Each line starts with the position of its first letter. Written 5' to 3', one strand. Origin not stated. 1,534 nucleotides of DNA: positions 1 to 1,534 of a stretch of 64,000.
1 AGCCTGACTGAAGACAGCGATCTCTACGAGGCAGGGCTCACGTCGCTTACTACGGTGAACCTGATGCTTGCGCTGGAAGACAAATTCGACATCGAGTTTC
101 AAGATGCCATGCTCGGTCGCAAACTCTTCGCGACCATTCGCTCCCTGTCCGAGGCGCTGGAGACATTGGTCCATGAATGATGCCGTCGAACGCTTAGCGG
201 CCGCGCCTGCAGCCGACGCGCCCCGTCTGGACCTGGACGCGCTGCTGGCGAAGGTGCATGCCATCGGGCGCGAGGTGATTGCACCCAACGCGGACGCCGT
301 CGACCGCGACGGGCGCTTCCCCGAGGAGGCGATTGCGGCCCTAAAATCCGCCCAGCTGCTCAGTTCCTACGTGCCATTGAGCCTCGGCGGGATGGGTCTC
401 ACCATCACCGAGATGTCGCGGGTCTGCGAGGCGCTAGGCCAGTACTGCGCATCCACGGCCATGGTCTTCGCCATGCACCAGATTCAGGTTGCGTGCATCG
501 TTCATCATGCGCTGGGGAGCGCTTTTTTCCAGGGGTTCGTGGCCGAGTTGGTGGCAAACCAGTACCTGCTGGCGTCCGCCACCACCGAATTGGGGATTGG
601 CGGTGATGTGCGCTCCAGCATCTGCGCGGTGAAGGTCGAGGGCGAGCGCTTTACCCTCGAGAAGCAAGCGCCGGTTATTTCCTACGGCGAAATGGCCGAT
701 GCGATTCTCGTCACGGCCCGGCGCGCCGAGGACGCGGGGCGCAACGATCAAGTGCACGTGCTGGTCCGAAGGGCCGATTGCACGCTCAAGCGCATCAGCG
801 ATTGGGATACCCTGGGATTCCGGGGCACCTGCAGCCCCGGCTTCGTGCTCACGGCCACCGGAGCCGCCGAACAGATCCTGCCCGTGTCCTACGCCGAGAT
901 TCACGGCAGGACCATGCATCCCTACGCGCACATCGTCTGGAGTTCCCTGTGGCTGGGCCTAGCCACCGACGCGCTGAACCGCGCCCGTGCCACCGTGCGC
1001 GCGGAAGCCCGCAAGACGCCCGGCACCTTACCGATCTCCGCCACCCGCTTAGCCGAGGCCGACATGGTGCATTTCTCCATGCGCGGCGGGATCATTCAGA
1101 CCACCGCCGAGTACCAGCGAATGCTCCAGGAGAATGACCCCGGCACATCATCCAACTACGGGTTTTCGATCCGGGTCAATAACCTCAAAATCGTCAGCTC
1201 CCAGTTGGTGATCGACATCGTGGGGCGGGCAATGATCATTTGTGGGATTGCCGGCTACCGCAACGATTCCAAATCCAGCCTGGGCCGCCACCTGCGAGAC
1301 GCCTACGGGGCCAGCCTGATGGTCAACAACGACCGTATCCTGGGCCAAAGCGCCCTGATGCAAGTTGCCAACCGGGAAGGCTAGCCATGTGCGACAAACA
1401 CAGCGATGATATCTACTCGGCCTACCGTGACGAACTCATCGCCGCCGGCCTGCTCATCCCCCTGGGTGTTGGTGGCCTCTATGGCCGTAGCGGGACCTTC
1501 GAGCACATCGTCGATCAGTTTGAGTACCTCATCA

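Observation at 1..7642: Orphan thiotemplate operon: carrier protein + tRNA-independent SerRS-like ligase + ACAD-fold flavoenzyme + DUF1839 + GH2 + tandem hydrolase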

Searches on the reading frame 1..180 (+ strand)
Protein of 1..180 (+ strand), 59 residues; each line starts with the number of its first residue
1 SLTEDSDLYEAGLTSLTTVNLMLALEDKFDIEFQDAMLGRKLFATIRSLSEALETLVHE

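Call 3: search_protein_families(library=pfam, proteins=[window:1-180:+], max_evalue=0.01)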
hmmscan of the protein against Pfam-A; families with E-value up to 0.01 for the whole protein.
window:1-180:+ (59 aa): 1 family
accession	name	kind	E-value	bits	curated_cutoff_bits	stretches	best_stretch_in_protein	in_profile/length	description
PF00550.31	PP-binding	-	1.1e-07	32.4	20.8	1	2-53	18-67/67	Phosphopantetheine attachment site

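Call 4: search_protein_families(library=ncbifam, proteins=[window:1-180:+], max_evalue=0.01)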
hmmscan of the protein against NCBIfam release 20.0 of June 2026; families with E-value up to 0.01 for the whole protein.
window:1-180:+ (59 aa): 8 families
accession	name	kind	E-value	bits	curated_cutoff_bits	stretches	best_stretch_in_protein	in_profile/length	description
NF005480.0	PRK07081.1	equivalog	2.2e-23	82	72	1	2-58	22-78/83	acyl carrier protein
NF003464.0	PRK05087.1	equivalog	3.4e-07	30.2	68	1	4-55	24-76/78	D-alanine--poly(phosphoribitol) ligase subunit DltC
TIGR01688.1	dltC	equivalog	1e-05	25.5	52.35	1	5-52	22-70/73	D-alanine--poly(phosphoribitol) ligase subunit 2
NF058660.1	cispen_ACP_AmcB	equivalog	1.6e-05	25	80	1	10-56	32-78/80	cispentacin biosynthesis acyl carrier protein AmcB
NF002148.0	PRK00982.1-2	subfamily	7.8e-05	22.4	71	1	12-37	35-60/79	acyl carrier protein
TIGR00517.1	acyl_carrier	equivalog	7.9e-05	22.5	70.45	1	11-36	33-58/77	acyl carrier protein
NF002149.0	PRK00982.1-3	equivalog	0.00011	22.1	106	1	7-36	29-58/78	acyl carrier protein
NF002151.0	PRK00982.1-5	equivalog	0.0056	16.8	92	1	11-36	33-58/78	acyl carrier protein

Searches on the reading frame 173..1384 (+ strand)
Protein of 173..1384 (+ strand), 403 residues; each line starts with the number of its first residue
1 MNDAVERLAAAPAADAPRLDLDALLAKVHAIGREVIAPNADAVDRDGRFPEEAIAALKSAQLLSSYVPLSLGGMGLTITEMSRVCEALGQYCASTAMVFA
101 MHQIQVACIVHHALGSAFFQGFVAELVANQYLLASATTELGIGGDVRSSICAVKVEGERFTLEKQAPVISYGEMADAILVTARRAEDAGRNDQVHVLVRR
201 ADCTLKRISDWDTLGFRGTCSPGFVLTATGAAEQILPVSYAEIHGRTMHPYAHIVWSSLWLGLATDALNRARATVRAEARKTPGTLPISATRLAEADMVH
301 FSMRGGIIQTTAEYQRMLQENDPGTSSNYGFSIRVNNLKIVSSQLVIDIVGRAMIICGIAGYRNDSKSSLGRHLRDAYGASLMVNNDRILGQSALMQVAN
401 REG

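Call 3: search_protein_families(library=pfam, proteins=[window:173-1384:+], max_evalue=0.01)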
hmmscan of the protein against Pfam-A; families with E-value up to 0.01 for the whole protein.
window:173-1384:+ (403 aa): 3 families
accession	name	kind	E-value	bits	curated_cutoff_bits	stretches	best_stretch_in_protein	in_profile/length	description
PF02771.21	Acyl-CoA_dh_N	-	2.7e-14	53.9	22.9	1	22-112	5-96/113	Acyl-CoA dehydrogenase, N-terminal domain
PF00441.29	Acyl-CoA_dh_1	-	6.6e-05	23.5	22.4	1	259-378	21-129/150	Acyl-CoA dehydrogenase, C-terminal domain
PF02770.24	Acyl-CoA_dh_M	-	0.00022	21.8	33.3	1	135-219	2-87/97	Acyl-CoA dehydrogenase, middle domain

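Call 4: search_protein_families(library=ncbifam, proteins=[window:173-1384:+], max_evalue=0.01)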
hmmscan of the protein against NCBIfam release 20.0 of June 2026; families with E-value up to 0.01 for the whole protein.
window:173-1384:+ (403 aa): 14 families
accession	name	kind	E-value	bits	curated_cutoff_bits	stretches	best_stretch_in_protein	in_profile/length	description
NF049984.1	Rv1679_FadE16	equivalog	5.3e-26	91.7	600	1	35-385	11-352/371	Rv1679 family acyl-CoA dehydrogenase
NF042439.1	SulpropCoADesulf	equivalog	2.8e-17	62.6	600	1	27-377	3-349/379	3-sulfinopropanoyl-CoA desulfinase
TIGR04022.1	sulfur_SfnB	equivalog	5.9e-15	55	430.9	1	35-281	20-260/391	SfnB family sulfur acquisition oxidoreductase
NF042972.1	AcrlCoAredClosAcrC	equivalog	2.2e-14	52.9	640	1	29-203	17-190/378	acryloyl-CoA reductase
NF043006.1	CyhCrbnylCoADH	equivalog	2.6e-13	49.7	650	1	23-230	10-216/380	cyclohexane-1-carbonyl-CoA dehydrogenase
NF045552.1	GlutCoADH_Des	equivalog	1.2e-11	44.4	470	1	23-271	11-255/387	glutaryl-CoA dehydrogenase Acd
NF053553.1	prodigi_MBC_PigA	equivalog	9.7e-11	41.4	500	1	26-194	14-184/381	prodigiosin MBC biosynthesis dehydrogenase PigA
NF045920.1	HphnlacHdxOX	equivalog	3.1e-10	39.5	650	1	35-225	11-186/384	p-hydroxyphenylacetate 3-hydroxylase oxygenase component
NF045652.1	ProlPCPDhRedW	equivalog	1.3e-09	37.4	650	1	40-220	24-205/376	L-prolyl-[peptidyl-carrier protein] dehydrogenase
TIGR03207.1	cyc_hxne_CoA_dh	equivalog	1.1e-08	34.3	575.35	1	20-198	4-181/372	cyclohexanecarboxyl-CoA dehydrogenase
NF043015.1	DibenthMonoxDszC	equivalog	1.3e-07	30.8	850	1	44-359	37-367/415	dibenzothiophene monooxygenase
NF045629.1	monooxsub_HsaA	equivalog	1.9e-07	30.2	450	1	36-225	11-185/383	3-hydroxy-9,10-secoandrosta-1,3,5(10)-triene-9,17-dione monooxygenase oxygenase subunit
NF037942.1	ac_ACP_DH_MbtN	equivalog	8.9e-06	24.7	700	1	31-387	13-354/376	mycobactin biosynthesis acyl-ACP dehydrogenase MbtN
NF002885.1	PRK03354.1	equivalog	0.00027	20.1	540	1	43-187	32-173/378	crotonobetainyl-CoA dehydrogenase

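Call 33: search_solved_structures(query=window:173-1384:+, max_evalue=0.001, show_alignments=1)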
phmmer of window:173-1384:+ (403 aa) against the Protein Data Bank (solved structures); distinct sequences matched with E-value up to 0.001: 49.
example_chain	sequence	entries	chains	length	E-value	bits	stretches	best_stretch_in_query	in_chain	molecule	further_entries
9w60_A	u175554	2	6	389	1.7e-12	50.4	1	33-378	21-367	Butyryl CoA dehydrogenase apo protein | Butyryl CoA Dehydrogenase with FAD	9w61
7p98_A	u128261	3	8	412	8e-12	48.1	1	27-222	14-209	Short-chain acyl-CoA dehydrogenase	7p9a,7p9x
1ws9_A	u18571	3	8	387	1.1e-11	47.7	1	34-184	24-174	acyl-CoA dehydrogenase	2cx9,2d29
4kto_A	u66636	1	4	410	2.9e-11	46.3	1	20-232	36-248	isovaleryl-CoA dehydrogenase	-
5gj7_A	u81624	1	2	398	3.9e-11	45.9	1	39-239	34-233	Acyl-CoA dehydrogenase type 2 domain protein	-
5z8t_A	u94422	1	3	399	3.9e-11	45.9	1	39-239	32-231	Acyl-CoA dehydrogenase type 2 domain protein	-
7w0j_A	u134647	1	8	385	2.7e-10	43.1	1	19-198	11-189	Acyl-CoA dehydrogenase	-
8i4p_A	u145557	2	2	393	2.9e-10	43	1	19-198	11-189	Acyl-CoA dehydrogenase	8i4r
3pfd_A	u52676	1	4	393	5.6e-09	38.8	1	23-201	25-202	Acyl-CoA dehydrogenase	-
4o5m_A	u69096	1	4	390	2.5e-08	36.6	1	21-222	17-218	Isovaleryl-CoA dehydrogenase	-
3mdd_A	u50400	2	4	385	4e-08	36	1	28-348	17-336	MEDIUM CHAIN ACYL-COA DEHYDROGENASE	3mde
1udy_A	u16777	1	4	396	4.4e-08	35.8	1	28-349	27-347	Acyl-CoA dehydrogenase, medium-chain specific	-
2vig_A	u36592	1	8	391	2e-07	33.7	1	32-228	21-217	SHORT-CHAIN SPECIFIC ACYL-COA DEHYDROGENASE,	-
7y0a_A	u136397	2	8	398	2.9e-07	33.2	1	32-228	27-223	Short-chain specific acyl-CoA dehydrogenase, mitochondrial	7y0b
8sgs_A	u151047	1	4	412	3.3e-07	33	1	32-228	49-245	Short-chain specific acyl-CoA dehydrogenase, mitochondrial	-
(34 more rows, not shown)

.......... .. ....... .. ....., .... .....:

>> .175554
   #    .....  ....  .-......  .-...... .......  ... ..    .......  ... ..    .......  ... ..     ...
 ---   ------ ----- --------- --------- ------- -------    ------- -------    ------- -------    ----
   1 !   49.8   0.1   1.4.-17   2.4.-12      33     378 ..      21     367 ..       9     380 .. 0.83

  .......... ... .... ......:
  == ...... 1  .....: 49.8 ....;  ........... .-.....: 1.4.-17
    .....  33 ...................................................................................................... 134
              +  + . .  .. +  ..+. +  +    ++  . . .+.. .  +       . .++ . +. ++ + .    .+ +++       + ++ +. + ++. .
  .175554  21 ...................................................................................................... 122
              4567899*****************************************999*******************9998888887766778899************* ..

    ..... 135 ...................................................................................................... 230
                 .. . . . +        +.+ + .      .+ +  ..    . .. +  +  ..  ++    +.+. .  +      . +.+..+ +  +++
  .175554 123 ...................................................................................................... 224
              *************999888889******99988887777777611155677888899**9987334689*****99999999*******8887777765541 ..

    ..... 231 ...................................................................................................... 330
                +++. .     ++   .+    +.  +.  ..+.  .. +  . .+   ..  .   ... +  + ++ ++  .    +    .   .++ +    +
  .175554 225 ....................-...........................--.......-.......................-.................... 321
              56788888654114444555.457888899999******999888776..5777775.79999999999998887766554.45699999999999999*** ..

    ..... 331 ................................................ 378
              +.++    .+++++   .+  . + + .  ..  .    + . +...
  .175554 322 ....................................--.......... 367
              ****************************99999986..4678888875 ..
